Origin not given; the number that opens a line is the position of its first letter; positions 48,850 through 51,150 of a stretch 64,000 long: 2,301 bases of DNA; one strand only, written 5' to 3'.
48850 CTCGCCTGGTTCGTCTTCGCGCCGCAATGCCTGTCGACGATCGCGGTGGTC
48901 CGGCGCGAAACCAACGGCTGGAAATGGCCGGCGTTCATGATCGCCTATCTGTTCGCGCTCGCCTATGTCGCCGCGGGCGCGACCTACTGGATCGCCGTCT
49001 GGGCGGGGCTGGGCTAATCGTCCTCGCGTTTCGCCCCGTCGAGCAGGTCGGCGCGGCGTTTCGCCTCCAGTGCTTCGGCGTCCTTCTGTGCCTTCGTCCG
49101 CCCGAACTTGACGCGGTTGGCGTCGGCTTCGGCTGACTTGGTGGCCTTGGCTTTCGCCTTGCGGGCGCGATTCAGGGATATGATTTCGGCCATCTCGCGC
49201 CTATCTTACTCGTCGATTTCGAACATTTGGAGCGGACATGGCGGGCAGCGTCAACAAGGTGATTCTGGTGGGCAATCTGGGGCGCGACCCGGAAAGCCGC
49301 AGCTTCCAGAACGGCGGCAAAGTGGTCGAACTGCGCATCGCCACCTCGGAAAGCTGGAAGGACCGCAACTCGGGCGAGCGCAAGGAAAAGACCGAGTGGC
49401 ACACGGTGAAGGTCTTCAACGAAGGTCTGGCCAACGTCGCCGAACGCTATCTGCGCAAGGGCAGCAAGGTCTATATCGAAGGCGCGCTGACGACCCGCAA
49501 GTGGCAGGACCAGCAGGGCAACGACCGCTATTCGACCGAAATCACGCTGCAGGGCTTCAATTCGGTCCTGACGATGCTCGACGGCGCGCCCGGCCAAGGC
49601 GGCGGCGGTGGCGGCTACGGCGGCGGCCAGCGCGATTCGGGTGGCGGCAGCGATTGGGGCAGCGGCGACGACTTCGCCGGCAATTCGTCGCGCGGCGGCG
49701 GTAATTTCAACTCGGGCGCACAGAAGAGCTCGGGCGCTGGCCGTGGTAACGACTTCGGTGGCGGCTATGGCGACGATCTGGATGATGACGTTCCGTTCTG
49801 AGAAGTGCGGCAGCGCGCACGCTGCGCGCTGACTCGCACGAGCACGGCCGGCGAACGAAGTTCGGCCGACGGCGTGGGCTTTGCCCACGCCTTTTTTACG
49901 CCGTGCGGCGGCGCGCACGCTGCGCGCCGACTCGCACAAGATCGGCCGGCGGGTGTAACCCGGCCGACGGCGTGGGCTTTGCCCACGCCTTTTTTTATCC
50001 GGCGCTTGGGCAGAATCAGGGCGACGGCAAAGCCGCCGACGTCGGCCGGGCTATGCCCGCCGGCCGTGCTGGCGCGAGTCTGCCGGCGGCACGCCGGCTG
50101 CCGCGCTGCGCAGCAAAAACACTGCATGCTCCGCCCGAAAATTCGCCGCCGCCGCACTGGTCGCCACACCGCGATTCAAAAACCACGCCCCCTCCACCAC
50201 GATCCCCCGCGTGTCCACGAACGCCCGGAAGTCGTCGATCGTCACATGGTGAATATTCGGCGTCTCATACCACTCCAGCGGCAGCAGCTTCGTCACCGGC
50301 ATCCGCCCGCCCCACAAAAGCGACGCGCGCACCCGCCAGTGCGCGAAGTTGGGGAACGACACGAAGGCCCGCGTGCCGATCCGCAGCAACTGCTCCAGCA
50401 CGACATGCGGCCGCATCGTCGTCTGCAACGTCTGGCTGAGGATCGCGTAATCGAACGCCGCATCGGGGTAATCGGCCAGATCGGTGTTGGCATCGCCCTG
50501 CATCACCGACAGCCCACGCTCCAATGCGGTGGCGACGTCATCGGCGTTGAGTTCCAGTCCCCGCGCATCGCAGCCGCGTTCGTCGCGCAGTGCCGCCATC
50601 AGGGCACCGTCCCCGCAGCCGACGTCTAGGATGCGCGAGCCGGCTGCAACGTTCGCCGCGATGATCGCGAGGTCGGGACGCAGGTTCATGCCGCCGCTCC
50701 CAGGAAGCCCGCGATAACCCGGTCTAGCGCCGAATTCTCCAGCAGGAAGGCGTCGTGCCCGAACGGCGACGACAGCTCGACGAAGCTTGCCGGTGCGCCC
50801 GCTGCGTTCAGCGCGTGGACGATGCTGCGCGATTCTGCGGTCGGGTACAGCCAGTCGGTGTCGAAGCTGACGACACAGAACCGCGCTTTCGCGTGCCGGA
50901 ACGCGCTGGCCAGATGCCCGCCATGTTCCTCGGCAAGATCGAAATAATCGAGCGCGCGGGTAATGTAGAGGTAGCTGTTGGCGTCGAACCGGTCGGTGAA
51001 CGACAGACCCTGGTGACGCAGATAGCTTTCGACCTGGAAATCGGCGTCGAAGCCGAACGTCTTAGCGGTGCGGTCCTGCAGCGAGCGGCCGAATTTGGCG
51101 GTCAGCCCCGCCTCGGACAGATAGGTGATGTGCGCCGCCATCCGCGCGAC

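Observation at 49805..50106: Three-copy 87-nt, three-hairpin element with compensatory covariation, right after ssb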

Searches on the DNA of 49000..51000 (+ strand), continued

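Call 30: search_with_rna_model(model_id=R1, sources=[window, L101, L102, L103, L104, L105, L106, L107, L108, L109, L110, L111, L112, L113, L114, L115, L116, L117, L118, L119, L120, L002, L004, L094, L023, L074, L059, L044, L049, L001, L018, L014, L005, L056, L087, L031, L038, L037, L011, L040, L067, L080, L008, L003, L029, L085, L034, L043, L064, L097, L066, L042, L039, L017, L069, L061, L030, L057, L046, L079, L058, L045, L055, L021, L015, L088, L075, L035, L091, L010, L081, L078, L028, L089, L084, L026, L090, L024, L100, L036, L086, L060, L033, L052, L072, L083, L093, L062, L077, L068, L006, L016, L007, L082, L050, L092, L063, L048, L047, L095], max_evalue=0.0001, make_alignment=true)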
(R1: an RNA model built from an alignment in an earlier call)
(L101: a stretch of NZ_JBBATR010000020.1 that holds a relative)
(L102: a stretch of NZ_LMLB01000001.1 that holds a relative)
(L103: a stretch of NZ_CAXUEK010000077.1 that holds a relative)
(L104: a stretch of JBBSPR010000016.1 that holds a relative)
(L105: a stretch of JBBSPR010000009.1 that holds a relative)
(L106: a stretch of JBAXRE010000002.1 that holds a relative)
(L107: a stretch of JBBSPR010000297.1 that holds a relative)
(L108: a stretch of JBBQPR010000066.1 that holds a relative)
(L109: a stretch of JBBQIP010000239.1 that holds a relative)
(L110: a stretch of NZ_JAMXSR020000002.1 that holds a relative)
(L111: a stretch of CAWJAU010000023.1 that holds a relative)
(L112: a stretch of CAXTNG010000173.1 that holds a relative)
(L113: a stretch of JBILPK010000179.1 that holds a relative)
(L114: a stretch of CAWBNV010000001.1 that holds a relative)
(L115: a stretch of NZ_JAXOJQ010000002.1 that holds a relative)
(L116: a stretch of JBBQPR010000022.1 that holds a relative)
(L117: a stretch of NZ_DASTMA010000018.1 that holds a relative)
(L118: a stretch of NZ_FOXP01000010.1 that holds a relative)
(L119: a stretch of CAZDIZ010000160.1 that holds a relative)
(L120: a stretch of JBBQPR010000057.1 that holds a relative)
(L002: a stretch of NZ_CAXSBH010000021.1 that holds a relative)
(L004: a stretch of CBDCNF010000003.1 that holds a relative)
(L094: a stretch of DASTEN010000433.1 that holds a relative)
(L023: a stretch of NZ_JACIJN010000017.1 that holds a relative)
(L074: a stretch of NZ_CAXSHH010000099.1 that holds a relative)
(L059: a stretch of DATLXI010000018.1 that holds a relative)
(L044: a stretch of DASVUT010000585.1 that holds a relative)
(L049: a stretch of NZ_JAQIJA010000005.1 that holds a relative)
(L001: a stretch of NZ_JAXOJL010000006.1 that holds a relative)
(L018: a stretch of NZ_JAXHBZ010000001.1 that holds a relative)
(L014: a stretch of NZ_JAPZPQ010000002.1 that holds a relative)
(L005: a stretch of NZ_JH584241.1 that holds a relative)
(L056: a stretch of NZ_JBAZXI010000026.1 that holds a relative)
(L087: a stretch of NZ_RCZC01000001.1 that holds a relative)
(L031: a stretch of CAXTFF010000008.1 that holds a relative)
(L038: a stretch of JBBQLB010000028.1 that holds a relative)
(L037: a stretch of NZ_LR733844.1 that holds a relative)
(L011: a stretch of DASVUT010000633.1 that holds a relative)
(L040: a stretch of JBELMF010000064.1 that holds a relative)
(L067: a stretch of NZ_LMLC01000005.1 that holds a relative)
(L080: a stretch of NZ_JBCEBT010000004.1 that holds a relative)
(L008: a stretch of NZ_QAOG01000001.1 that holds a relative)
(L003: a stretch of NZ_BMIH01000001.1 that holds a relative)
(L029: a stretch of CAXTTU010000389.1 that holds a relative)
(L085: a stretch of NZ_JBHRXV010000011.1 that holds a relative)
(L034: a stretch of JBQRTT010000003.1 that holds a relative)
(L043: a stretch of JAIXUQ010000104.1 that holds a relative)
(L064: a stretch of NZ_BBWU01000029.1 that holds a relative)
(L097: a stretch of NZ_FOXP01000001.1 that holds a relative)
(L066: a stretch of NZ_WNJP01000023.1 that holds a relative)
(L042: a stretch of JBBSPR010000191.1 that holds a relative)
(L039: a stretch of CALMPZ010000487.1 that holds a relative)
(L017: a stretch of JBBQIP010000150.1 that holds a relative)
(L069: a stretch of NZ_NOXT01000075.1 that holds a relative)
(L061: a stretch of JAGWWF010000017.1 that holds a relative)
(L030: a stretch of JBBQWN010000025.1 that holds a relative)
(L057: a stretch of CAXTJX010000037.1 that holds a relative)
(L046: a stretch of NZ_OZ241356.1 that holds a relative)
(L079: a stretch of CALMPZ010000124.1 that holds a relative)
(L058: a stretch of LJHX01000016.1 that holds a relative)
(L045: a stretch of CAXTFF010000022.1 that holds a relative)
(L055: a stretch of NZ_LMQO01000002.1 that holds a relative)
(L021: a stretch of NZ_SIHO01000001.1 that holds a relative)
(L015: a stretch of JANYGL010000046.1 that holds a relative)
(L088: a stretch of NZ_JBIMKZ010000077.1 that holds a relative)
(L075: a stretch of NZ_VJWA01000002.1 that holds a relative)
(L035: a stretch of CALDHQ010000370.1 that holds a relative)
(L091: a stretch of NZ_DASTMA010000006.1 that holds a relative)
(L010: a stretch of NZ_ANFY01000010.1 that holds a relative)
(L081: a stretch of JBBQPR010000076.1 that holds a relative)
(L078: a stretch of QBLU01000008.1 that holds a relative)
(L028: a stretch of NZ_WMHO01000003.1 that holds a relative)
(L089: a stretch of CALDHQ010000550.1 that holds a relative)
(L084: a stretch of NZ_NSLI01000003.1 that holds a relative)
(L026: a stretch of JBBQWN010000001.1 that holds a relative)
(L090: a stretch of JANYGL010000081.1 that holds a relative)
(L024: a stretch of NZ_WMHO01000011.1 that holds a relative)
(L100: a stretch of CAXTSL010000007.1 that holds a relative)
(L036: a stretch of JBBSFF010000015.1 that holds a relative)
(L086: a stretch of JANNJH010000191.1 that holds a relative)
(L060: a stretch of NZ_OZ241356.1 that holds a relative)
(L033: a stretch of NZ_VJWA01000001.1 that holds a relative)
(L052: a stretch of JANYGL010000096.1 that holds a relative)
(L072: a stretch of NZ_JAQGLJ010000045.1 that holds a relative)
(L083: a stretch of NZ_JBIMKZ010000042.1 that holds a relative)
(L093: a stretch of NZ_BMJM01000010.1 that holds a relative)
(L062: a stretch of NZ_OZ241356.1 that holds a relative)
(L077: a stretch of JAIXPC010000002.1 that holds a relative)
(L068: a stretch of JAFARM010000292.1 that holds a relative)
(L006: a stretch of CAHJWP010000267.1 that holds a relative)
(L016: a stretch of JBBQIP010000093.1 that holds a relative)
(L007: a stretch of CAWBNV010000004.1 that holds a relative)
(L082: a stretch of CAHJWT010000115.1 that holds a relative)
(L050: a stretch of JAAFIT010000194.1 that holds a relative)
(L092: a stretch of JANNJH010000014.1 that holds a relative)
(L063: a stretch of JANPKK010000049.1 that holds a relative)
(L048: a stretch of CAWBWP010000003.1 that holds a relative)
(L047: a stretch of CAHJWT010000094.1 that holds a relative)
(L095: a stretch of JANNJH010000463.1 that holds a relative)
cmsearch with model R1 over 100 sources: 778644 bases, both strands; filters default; matches with E-value up to 0.0001: 111.
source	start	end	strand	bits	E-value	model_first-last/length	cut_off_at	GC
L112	6268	6368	+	102.8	1.2e-15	1-101/101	no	0.74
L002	2187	2287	+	100.1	3.8e-15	1-101/101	no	0.71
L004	4743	4843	-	99.7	4.5e-15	1-101/101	no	0.74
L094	5096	5200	-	93.5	5.8e-14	1-101/101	no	0.7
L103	7709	7808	+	93.5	5.9e-14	1-101/101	no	0.76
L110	6749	6849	+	92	1.1e-13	1-101/101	no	0.77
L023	5707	5807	+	91.3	1.4e-13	1-101/101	no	0.76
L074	3133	3234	-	90.4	2e-13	1-101/101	no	0.8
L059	4142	4242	+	90.4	2e-13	1-101/101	no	0.79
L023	5509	5614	+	90.4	2.1e-13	1-101/101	no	0.77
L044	49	148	+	89.8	2.6e-13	1-101/101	no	0.8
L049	926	1031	+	89.4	3.1e-13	1-101/101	no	0.78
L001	1796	1897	+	88.7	4.1e-13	1-101/101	no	0.75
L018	3262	3363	-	88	5.5e-13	1-101/101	no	0.76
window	49897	49997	+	87.6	6.4e-13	1-101/101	no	0.7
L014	6329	6429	-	87.2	7.6e-13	1-101/101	no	0.78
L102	6797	6897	+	85.2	1.7e-12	1-101/101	no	0.66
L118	2545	2644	-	84.9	2e-12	1-101/101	no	0.78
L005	6305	6405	-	84.4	2.4e-12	1-101/101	no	0.76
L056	3922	4028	-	84.4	2.5e-12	1-101/101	no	0.73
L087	6470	6575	-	83.7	3.3e-12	1-101/101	no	0.8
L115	7529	7633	-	83.2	4e-12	1-101/101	no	0.75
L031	536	636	+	83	4.2e-12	1-101/101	no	0.75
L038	2805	2910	-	82.8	4.8e-12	1-101/101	no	0.75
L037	938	1038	+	80.9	1e-11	1-101/101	no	0.8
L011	1054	1155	+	80.3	1.3e-11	1-101/101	no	0.71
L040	5118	5215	-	80.2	1.4e-11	1-101/101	no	0.82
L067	41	141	+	79.9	1.6e-11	1-101/101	no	0.8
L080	3973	4074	-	79.7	1.7e-11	1-101/101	no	0.8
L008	2816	2916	-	79.6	1.7e-11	1-101/101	no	0.81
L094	4979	5079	+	79.2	2e-11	1-101/101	no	0.76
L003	459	556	+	79.2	2e-11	1-101/101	no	0.82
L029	459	568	+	76.3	6.7e-11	1-101/101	no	0.75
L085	4747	4873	+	75.3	1e-10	1-101/101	no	0.73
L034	964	1071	-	74.7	1.3e-10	1-101/101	no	0.8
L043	7049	7180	-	73.8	1.9e-10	1-101/101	no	0.7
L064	3229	3330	+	73.2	2.4e-10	1-101/101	no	0.81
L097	2788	2893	-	73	2.6e-10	1-101/101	no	0.83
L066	2159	2288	+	73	2.7e-10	1-101/101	no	0.72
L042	2803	2924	-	70.8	6.5e-10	1-101/101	no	0.7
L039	1873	2017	+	70.5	7.4e-10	1-101/101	no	0.7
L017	6081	6197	+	70.1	8.7e-10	1-101/101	no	0.79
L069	6500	6631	+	70.1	8.8e-10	1-101/101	no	0.72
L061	6528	6665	+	69.4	1.2e-09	1-101/101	no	0.69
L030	2492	2634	-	69.2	1.3e-09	1-101/101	no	0.71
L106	5040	5174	-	68.7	1.5e-09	1-101/101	no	0.67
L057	6946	7044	-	68.2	1.9e-09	1-101/101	no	0.78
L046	5669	5814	+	68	2e-09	1-101/101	no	0.7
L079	2464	2607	-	67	3.1e-09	1-101/101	no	0.67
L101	5647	5784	-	67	3.1e-09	1-101/101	no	0.69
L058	3717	3859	-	66.8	3.4e-09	1-101/101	no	0.73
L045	2163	2278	-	66.2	4.3e-09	1-101/101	no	0.76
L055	3954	4052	-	65.6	5.4e-09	1-101/101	no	0.8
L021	145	290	+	65.5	5.7e-09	1-101/101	no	0.69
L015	6049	6193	-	65.5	5.7e-09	1-101/101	no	0.74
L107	448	574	+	65.1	6.8e-09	1-101/101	no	0.7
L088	7029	7154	+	64.7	8.1e-09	1-101/101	no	0.72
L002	1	89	+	64.5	8.6e-09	12-101/101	5'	0.79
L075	1337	1478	+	64.4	9e-09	1-101/101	no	0.76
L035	2759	2902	+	64.3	9.5e-09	1-101/101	no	0.71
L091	6231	6329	-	64.1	1e-08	1-101/101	no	0.76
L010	207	340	-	63.9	1.1e-08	1-101/101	no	0.68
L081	5666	5790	-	63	1.6e-08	1-101/101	no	0.7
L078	2684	2831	-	62.8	1.7e-08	1-101/101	no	0.68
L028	4015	4146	-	62.6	1.9e-08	1-101/101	no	0.67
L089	4985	5124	+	62.4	2e-08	1-101/101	no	0.69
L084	4742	4853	+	61.4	3e-08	1-101/101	no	0.79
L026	1322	1454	-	61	3.6e-08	1-101/101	no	0.78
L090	1974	2089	-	60.8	4e-08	1-101/101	no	0.84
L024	7349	7488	+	60.1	5.3e-08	1-101/101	no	0.72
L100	4965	5106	-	59.5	6.8e-08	1-101/101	no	0.75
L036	1411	1553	+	59.4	7.1e-08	1-101/101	no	0.77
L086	270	394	+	59.1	8.1e-08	1-101/101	no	0.72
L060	6896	7036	+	59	8.3e-08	1-101/101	no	0.71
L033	7060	7187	-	58.8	8.8e-08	1-101/101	no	0.83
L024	727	857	-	56.6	2.2e-07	1-101/101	no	0.7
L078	2513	2662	+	56.6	2.2e-07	1-101/101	no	0.75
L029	717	819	-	56.5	2.3e-07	1-101/101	no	0.76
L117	27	122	+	56.3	2.5e-07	1-101/101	no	0.76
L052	3558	3702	-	56.1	2.8e-07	1-101/101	no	0.74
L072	5214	5320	+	55.4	3.7e-07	1-101/101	no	0.8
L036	88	230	-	55.3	3.9e-07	1-101/101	no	0.7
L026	1177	1317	+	54.3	5.7e-07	1-101/101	no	0.74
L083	1090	1214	+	54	6.5e-07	1-101/101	no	0.73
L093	1546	1670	-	54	6.6e-07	1-101/101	no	0.76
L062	6417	6558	-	53.7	7.3e-07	1-101/101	no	0.77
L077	3355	3454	-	52.5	1.2e-06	1-101/101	no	0.78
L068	2705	2848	-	52.1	1.4e-06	1-101/101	no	0.81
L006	1503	1646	-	52.1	1.4e-06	1-101/101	no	0.72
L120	3433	3554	+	51.9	1.5e-06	1-101/101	no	0.79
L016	6861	6981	+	51.8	1.6e-06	1-101/101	no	0.78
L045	2006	2120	+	51.6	1.7e-06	1-101/101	no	0.77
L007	3990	4133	-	51.2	2e-06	1-101/101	no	0.8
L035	7797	7947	+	51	2.2e-06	1-101/101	no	0.7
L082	3036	3177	+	49.6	3.9e-06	1-101/101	no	0.78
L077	6124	6243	-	49.3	4.4e-06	1-101/101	no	0.76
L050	3141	3289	+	49.3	4.5e-06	1-101/101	no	0.74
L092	3393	3518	+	48.9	5.3e-06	1-101/101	no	0.73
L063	1847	1973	-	48.8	5.6e-06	1-101/101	no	0.69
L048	2072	2213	-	48.7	5.7e-06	1-101/101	no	0.78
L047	842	981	+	48.5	6.1e-06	1-101/101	no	0.79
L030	2329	2476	+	48.5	6.2e-06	1-101/101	no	0.72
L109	447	569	-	48.2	7e-06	1-101/101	no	0.83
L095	369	495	-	48.1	7.4e-06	1-101/101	no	0.77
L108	7573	7697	-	47.8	8.2e-06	1-101/101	no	0.79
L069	6774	6901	-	45.9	1.8e-05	1-101/101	no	0.76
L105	6382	6509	-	45.8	1.9e-05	1-101/101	no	0.77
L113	6812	6913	-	44.5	3.2e-05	1-101/101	no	0.68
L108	2960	3086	-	42.7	6.8e-05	1-101/101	no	0.72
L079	2215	2323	+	42.1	8.5e-05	1-101/101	no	0.69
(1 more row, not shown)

Alignment A3: 111 matches aligned to the model, 219 columns, each read 5' to 3' on its own strand. Consensus structure (alignment columns), stored with it:
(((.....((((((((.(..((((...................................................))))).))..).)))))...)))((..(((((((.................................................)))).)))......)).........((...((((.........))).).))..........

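Call 56: search_with_rna_model(model_id=R1, sources=[L123, L124, L125, L126, L127, L128, L129, L130, L131, L132, L133, L134, L135, L136, L137, L138, L139, L140, L141, L142, L143, L144, L145, L146, L147, L148, L149, L150, L151, L152, L153, L154, L155, L156, L157, L158, L159, L160, L161, L162, L163, L164, L165, L166, L167, L168, L169, L170, L171, L172, L173, L174, L175, L176, L177, L178, L179, L180, L181, L182, L183, L184, L185, L186, L187, L188, L189, L190, L191, L192, L193, L194, L195, L196, L197, L198, L199, L200, L201, L202], max_evalue=0.01)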
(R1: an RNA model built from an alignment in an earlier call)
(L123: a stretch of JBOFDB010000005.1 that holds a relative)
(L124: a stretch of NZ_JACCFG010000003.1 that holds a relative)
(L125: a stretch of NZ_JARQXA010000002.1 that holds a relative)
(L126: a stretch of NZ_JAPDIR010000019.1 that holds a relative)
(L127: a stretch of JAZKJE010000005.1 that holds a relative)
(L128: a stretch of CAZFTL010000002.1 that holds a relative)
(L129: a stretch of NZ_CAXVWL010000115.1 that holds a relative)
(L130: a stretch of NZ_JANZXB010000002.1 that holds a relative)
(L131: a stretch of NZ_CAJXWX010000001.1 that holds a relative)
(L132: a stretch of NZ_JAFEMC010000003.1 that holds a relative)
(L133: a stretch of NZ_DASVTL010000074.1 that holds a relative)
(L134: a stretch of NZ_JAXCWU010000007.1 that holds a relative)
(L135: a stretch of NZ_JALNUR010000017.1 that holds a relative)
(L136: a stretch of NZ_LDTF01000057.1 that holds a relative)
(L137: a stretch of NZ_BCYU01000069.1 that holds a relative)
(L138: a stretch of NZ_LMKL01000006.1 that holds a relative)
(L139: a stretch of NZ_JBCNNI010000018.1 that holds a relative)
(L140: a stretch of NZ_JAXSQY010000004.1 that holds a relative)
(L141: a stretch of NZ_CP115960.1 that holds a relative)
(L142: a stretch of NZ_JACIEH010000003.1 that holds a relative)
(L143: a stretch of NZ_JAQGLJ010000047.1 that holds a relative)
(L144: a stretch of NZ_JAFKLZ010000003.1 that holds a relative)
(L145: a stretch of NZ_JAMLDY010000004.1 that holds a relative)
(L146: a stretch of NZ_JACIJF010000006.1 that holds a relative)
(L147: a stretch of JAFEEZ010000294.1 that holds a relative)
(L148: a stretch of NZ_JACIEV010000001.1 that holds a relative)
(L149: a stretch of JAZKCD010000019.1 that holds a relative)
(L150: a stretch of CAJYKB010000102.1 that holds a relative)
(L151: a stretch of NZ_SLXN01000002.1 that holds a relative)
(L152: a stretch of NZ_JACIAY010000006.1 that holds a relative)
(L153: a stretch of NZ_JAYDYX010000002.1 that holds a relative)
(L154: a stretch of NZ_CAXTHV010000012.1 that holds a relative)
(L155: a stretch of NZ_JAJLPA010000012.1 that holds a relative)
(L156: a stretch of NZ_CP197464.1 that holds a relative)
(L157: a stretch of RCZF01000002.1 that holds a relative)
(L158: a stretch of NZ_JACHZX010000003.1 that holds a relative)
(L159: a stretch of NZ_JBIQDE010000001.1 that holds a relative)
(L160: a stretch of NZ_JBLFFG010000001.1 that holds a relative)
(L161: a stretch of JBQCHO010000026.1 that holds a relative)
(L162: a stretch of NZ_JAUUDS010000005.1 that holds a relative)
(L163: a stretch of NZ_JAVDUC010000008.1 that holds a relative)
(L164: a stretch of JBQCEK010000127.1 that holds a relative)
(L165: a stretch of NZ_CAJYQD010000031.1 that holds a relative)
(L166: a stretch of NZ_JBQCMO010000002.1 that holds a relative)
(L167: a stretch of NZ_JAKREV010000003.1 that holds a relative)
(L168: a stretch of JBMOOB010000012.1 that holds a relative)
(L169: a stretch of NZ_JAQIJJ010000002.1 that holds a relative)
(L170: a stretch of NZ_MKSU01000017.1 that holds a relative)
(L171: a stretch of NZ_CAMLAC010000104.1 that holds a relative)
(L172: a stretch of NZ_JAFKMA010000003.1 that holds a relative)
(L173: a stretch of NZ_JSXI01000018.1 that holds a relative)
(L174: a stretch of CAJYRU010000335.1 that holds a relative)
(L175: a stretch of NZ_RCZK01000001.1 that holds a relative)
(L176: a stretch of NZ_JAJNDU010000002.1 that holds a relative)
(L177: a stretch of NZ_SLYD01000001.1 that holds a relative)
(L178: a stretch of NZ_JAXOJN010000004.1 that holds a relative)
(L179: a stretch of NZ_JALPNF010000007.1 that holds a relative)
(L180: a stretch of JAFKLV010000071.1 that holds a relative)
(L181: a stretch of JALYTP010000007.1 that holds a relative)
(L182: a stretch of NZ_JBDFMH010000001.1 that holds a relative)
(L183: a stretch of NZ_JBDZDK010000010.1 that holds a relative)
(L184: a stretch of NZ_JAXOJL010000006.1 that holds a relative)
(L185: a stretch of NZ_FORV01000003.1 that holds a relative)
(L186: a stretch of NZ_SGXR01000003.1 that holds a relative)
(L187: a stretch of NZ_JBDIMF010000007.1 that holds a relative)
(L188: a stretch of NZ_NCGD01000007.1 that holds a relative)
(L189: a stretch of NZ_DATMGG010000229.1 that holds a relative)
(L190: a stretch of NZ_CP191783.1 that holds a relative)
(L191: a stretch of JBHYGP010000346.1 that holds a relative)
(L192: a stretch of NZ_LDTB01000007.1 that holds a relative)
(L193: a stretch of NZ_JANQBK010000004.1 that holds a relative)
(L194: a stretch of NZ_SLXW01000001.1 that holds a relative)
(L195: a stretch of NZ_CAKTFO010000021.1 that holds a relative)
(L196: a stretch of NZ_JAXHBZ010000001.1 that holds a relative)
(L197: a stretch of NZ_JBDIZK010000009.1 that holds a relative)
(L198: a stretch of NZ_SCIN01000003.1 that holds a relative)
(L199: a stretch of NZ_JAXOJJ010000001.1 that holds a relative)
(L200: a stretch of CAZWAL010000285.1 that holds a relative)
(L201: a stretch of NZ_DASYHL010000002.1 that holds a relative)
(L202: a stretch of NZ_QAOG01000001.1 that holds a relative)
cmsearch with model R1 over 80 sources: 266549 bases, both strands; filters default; matches with E-value up to 0.01: 0.
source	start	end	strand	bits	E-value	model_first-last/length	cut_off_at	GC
